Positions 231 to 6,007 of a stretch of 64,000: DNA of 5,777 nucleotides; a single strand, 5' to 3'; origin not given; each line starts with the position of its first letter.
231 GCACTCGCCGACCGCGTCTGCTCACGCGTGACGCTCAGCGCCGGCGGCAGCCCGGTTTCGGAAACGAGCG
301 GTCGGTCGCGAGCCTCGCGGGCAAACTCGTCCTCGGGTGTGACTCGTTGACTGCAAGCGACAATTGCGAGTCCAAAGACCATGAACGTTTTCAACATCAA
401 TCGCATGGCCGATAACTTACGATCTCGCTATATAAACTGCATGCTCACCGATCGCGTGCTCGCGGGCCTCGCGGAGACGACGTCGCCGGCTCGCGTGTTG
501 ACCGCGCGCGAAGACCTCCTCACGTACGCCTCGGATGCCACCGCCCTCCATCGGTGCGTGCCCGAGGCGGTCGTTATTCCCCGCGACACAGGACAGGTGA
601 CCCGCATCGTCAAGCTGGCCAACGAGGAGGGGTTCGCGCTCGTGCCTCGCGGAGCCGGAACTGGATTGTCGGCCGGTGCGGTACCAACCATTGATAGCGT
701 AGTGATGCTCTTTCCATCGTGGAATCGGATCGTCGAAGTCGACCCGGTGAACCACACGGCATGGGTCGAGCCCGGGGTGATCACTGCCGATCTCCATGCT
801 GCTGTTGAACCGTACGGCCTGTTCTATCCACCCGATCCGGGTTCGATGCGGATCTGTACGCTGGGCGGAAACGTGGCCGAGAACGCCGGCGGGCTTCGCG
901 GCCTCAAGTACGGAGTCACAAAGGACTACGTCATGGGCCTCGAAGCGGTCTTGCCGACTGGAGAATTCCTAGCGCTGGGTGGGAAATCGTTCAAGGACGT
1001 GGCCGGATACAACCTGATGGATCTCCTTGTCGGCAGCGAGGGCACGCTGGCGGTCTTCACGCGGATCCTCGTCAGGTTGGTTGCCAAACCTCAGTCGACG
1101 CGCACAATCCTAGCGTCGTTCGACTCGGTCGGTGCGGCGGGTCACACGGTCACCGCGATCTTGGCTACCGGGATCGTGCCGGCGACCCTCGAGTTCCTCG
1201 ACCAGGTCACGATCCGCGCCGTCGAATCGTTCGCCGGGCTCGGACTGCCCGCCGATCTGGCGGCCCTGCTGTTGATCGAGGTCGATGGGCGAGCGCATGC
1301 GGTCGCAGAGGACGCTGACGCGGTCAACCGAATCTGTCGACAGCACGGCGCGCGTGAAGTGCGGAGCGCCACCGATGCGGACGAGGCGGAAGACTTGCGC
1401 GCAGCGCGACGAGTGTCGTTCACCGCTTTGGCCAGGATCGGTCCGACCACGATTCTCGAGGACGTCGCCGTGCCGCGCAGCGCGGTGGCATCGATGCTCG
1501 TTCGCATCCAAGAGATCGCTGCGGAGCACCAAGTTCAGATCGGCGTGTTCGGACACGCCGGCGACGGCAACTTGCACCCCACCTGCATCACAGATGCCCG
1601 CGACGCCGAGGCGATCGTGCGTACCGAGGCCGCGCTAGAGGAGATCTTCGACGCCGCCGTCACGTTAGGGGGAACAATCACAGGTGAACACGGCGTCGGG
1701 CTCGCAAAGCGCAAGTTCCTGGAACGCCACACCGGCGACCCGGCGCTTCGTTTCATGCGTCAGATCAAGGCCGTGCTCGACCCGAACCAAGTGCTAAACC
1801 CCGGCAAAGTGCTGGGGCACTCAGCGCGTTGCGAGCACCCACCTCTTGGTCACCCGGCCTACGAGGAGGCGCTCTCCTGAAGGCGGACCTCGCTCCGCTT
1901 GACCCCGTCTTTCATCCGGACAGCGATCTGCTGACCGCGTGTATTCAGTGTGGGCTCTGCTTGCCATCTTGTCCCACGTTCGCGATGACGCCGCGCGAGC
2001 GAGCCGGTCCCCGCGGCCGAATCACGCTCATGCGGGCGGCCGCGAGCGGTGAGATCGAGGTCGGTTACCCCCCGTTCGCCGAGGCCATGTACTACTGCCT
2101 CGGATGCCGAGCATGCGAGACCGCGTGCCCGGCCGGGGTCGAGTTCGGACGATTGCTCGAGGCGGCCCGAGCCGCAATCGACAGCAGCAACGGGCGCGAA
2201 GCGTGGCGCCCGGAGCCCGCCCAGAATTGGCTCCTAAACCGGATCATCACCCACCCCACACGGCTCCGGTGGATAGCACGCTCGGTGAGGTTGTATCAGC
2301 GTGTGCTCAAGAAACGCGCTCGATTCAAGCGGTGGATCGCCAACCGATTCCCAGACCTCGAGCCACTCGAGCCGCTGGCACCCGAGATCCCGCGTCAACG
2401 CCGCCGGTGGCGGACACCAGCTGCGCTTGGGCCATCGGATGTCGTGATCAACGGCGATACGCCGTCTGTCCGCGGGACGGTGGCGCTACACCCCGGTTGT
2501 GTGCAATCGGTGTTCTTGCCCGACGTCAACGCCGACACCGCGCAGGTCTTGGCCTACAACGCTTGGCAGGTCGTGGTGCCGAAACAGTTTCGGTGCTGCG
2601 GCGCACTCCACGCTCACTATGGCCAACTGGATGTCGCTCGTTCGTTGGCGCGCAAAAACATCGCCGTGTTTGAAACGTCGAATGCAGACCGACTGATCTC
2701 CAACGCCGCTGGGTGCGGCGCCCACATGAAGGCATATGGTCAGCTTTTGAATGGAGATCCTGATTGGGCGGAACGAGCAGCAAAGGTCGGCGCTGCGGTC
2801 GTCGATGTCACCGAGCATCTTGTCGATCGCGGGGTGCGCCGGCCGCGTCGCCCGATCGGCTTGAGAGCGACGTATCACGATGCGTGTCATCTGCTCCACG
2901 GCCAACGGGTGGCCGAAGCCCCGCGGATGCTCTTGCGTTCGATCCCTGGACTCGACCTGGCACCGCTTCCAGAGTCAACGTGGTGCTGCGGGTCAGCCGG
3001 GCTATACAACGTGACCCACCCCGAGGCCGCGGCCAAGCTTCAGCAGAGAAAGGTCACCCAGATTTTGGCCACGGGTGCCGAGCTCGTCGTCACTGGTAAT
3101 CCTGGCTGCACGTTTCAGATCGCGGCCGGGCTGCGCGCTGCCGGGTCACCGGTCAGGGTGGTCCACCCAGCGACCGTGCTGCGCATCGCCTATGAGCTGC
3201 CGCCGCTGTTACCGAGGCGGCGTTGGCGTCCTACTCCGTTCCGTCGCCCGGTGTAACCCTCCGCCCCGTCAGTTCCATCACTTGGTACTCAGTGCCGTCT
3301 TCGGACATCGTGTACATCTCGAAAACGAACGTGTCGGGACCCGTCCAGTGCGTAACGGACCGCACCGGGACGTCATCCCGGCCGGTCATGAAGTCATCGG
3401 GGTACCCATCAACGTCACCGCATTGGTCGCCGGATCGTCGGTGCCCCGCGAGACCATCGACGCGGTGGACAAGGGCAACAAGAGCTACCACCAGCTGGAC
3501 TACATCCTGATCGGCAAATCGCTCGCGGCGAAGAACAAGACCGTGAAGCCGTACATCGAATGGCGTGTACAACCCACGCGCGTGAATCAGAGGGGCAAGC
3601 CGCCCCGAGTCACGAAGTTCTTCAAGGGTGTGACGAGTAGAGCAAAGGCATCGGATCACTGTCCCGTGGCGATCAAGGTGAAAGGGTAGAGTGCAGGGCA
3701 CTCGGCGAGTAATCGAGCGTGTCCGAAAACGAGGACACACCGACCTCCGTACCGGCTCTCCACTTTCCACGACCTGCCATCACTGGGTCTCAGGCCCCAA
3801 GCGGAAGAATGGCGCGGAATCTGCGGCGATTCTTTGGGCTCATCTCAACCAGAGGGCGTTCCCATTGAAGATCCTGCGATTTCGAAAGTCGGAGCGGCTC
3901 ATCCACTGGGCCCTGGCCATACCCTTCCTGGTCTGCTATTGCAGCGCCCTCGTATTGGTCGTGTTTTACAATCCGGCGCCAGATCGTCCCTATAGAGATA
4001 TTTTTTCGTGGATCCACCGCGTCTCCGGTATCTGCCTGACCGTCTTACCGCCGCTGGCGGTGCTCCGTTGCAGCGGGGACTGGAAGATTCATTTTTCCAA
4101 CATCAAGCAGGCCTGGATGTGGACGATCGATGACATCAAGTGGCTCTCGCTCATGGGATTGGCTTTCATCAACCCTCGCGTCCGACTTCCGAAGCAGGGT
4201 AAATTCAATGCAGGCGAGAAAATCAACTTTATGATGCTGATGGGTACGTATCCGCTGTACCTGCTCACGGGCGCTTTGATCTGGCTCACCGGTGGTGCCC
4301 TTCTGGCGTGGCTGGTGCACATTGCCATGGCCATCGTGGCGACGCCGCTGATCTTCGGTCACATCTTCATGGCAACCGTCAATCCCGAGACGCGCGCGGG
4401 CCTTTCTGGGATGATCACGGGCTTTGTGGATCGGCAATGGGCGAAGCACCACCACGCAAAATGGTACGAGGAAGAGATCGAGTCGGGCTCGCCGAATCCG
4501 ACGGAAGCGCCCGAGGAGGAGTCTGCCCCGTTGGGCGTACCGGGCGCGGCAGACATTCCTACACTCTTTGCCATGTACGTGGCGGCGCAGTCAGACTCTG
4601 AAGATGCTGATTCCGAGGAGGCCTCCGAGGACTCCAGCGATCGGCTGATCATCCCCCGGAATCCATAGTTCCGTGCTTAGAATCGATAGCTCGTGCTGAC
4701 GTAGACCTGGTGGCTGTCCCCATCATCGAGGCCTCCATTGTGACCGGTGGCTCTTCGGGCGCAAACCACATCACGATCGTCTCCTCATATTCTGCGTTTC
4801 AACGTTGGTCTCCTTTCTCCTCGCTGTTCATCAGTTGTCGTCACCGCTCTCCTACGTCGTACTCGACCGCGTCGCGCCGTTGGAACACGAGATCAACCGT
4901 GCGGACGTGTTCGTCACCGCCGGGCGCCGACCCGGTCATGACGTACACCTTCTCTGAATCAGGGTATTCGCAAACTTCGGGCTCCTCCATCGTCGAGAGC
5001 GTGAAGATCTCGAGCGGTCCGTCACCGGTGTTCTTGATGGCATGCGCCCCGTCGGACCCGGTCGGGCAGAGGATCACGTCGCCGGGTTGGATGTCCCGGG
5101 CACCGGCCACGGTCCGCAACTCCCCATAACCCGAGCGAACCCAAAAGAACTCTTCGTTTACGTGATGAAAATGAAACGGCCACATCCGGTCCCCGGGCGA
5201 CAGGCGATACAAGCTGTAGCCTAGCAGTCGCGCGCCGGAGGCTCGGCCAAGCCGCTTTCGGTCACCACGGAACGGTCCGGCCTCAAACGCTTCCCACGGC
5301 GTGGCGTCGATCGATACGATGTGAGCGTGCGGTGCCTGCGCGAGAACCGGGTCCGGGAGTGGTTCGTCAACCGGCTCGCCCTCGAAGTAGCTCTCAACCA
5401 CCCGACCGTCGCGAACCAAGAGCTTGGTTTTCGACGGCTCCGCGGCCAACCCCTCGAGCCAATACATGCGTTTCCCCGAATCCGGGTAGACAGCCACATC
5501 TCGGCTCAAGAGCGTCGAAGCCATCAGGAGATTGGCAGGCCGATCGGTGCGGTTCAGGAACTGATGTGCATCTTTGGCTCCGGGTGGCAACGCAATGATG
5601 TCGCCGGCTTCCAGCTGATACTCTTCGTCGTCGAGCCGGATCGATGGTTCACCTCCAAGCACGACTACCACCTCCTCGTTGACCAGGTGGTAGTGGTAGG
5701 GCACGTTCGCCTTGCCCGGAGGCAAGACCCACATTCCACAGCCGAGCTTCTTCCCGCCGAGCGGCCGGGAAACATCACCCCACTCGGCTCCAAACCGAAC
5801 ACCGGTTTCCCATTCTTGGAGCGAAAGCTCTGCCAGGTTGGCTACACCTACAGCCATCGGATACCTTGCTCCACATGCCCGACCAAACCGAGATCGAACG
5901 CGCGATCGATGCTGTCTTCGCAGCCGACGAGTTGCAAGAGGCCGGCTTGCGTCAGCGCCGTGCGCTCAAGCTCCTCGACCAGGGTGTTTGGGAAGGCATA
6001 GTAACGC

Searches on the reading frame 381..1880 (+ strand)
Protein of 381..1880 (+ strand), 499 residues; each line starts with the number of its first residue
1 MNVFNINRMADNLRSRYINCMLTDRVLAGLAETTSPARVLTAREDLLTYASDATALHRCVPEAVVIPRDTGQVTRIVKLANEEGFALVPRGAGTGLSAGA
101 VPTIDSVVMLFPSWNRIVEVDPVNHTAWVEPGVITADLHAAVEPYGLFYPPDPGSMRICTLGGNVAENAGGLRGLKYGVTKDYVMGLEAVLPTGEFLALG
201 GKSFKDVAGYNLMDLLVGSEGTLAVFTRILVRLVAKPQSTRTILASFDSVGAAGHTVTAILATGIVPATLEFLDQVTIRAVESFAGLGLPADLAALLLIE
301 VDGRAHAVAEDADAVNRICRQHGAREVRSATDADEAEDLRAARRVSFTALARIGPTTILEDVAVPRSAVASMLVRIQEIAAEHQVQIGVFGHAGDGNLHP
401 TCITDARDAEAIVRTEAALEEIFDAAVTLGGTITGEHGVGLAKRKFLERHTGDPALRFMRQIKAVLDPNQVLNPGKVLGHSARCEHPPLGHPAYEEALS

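Call 7: search_protein_families(library=pfam, proteins=[window:381-1880:+], max_evalue=0.001)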
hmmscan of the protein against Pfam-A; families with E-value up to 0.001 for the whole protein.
window:381-1880:+ (499 aa): 2 families
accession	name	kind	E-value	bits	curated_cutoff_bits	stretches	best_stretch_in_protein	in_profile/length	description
PF02913.24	FAD-oxidase_C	-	3.4e-72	243.6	21.2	1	236-477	1-248/248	FAD linked oxidases, C-terminal domain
PF01565.28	FAD_binding_4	-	5.8e-39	133.4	26.4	1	61-199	1-138/139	FAD binding domain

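Call 94: list_cluster_members(proteins=[window:381-1880:+, window:1829-3256:+, window:3691-4668:+, window:59906-61612:+, window:61664-62608:-, window:58487-59875:-, window:57871-58473:-, window:4841-5857:-])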
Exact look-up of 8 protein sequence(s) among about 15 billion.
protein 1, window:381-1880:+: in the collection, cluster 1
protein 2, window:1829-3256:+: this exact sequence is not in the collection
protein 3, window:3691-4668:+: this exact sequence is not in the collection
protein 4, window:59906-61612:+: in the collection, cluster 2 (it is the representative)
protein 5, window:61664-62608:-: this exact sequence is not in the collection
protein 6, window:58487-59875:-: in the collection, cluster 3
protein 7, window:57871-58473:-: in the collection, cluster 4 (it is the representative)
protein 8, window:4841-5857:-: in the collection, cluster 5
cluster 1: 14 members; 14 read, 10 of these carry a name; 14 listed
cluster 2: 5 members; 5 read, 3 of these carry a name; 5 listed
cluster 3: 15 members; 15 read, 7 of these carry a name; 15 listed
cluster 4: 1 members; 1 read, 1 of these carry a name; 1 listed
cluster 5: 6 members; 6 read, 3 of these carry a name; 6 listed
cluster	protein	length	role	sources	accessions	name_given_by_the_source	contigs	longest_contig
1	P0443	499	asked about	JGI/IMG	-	glycolate oxidase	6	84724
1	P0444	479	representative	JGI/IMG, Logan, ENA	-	-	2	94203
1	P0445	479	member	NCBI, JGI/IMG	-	glycolate oxidase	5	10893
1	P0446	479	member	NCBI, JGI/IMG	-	glycolate oxidase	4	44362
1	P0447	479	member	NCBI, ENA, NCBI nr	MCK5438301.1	MAG: FAD-binding protein [Gemmatimonadetes bacterium] | FAD-binding protein [Gemmatimonadota bacterium]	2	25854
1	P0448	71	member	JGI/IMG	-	FAD/FMN-containing dehydrogenase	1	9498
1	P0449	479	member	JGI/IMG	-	glycolate oxidase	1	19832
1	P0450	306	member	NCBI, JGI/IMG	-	glycolate oxidase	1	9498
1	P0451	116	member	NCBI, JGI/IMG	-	glycolate oxidase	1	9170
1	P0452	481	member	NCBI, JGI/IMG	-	glycolate oxidase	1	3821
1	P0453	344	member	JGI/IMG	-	glycolate oxidase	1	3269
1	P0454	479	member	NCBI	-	-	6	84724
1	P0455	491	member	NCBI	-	-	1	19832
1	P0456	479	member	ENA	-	-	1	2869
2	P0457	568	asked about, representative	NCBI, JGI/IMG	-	gamma-glutamyltranspeptidase/glutathione hydrolase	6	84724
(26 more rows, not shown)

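Call 95: find_encoding_contigs(protein=window:381-1880:+, flank=10000, max_places=1)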
Protein window:381-1880:+ (499 aa): 6 contigs read that carry it; 1 place shown.
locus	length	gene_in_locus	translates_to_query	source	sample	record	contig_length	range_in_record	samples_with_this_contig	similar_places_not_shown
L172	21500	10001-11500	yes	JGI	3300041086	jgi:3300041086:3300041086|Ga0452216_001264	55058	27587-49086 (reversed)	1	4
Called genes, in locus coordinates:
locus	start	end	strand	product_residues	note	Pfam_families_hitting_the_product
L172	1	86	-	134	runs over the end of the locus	-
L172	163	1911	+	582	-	PF05960:DUF885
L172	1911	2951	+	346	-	PF08240:ADH_N, PF00107:ADH_zinc_N, PF13602:ADH_zinc_N_2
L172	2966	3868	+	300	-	-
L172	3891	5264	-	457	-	PF01546:Peptidase_M20, PF07687:M20_dimer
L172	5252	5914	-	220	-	PF01738:DLH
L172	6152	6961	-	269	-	PF02567:PhzC-PhzF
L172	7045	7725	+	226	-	PF01325:Fe_dep_repress, PF02742:Fe_dep_repr_C, PF04023:FeoA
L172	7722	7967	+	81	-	PF04023:FeoA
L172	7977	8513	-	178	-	PF01923:Cob_adeno_trans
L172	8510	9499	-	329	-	PF01571:GCV_T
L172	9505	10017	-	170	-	PF23892:Ig_CycH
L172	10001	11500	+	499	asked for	PF01565:FAD_binding_4, PF02913:FAD-oxidase_C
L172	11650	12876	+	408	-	PF02754:CCG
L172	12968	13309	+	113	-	-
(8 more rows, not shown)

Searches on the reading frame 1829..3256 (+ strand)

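Call 7: search_protein_families(library=pfam, proteins=[window:1829-3256:+], max_evalue=0.001)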
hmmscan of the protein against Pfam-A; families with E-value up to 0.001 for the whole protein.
window:1829-3256:+ (475 aa): 11 families
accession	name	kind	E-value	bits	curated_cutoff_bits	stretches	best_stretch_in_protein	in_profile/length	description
PF02754.22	CCG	-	8.4e-33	112.8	20.6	2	348-431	2-84/85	Cysteine-rich domain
PF13183.11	Fer4_8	-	3.1e-13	50.5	27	1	35-104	2-68/68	4Fe-4S dicluster domain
PF13534.11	Fer4_17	-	1.5e-10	41.9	22.2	1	37-104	1-60/61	4Fe-4S dicluster domain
PF12838.12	Fer4_7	-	4.1e-10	40.4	27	1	38-104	2-52/52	4Fe-4S dicluster domain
PF00037.32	Fer4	-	1.7e-06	28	21.1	0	37-53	7-23/24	4Fe-4S binding domain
PF13484.11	Fer4_16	-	2.4e-06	28.6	30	1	38-102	2-65/66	4Fe-4S double cluster binding domain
PF13187.11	Fer4_9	-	4.5e-06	27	27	1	37-103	1-50/52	4Fe-4S dicluster domain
PF12797.12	Fer4_2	-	4.5e-06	26.7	24.5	0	36-50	8-22/22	4Fe-4S binding domain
PF12837.12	Fer4_6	-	5.8e-06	26.5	25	0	89-104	8-23/24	4Fe-4S binding domain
PF13237.11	Fer4_10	-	1.7e-05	25.1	25.5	1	36-101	7-53/53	4Fe-4S dicluster domain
PF12800.12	Fer4_4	-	0.00016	22.1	24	0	37-50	3-16/17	4Fe-4S binding domain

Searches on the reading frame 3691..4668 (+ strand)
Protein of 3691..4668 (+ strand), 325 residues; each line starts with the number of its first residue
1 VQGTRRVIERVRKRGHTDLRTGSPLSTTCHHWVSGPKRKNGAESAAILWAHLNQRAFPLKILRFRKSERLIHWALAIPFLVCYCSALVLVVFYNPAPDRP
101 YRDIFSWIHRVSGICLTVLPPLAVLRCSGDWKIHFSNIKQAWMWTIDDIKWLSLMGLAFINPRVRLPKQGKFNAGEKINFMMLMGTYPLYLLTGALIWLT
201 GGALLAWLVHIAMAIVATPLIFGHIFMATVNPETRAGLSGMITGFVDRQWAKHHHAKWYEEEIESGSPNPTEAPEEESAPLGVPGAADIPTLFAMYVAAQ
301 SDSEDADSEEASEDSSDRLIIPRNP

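Call 7: search_protein_families(library=pfam, proteins=[window:3691-4668:+], max_evalue=0.001)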
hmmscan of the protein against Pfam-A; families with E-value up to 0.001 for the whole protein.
window:3691-4668:+ (325 aa): 1 family
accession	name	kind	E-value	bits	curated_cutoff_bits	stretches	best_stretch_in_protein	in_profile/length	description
PF01292.26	Ni_hydr_CYTB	-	2.2e-15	57.3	30.1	1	63-244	1-179/179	Prokaryotic cytochrome b561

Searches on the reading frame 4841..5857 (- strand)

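Call 7: search_protein_families(library=pfam, proteins=[window:4841-5857:-], max_evalue=0.001)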
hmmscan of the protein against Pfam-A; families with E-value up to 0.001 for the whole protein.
window:4841-5857:- (338 aa): 4 families
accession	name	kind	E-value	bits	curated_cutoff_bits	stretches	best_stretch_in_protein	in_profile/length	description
PF07883.17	Cupin_2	-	8.1e-28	96.4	27.2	2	42-112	2-68/70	Cupin domain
PF05899.18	Cupin_3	-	6.4e-08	32.6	23.5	1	40-97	9-63/74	EutQ-like cupin domain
PF02311.25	AraC_binding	-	1.1e-06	28.8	21.1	1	52-93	16-56/135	AraC-like ligand binding domain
PF00190.28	Cupin_1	-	9.4e-06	25.7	22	0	225-288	45-113/151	Cupin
